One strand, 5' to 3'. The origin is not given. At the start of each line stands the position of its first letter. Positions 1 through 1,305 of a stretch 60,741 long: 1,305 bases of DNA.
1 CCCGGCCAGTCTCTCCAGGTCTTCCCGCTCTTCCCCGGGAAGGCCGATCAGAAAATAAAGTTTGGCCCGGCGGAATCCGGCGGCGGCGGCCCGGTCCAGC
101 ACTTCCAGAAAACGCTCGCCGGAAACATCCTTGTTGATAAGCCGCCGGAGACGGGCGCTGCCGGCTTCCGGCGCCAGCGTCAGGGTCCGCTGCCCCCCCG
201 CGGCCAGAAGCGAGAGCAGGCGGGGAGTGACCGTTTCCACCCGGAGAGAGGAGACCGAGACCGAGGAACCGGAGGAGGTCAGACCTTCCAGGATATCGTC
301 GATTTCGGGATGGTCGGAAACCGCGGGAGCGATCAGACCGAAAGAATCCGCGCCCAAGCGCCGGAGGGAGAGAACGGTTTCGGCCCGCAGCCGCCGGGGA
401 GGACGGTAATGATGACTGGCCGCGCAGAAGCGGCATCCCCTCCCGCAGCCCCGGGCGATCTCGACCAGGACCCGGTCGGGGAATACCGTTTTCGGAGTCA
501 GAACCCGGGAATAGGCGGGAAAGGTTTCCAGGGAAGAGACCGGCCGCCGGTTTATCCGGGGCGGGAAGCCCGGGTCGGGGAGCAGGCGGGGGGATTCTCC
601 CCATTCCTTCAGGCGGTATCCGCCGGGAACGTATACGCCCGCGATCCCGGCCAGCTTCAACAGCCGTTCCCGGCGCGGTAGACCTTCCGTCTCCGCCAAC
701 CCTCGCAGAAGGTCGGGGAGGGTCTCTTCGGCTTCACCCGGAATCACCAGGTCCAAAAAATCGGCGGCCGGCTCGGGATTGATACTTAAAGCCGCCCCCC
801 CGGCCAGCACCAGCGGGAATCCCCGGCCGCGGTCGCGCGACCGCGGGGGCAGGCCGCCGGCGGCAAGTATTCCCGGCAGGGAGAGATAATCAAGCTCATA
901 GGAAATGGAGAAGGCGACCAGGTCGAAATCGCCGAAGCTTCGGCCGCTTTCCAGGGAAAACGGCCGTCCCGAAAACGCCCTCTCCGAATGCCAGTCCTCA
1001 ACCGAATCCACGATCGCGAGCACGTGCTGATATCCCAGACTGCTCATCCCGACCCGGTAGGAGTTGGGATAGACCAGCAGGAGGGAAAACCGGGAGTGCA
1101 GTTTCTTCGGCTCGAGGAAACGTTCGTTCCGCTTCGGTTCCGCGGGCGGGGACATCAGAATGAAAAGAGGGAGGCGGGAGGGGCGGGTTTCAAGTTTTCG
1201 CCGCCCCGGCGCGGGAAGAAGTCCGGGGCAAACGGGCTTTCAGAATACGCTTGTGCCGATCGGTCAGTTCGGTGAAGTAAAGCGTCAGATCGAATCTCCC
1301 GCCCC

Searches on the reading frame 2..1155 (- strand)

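Call 83: search_protein_families(library=pfam, proteins=[window:2-1155:-], max_evalue=0.0001)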
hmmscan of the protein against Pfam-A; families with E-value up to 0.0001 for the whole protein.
window:2-1155:- (384 aa): 2 families
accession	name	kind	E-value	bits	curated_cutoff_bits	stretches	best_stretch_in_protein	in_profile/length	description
PF19864.5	Radical_SAM_N2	-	2.8e-31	108.4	29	1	64-177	37-151/151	Radical SAM proteins, N-terminal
PF04055.27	Radical_SAM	-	2.4e-18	67.3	29.5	1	231-383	1-162/166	Radical SAM superfamily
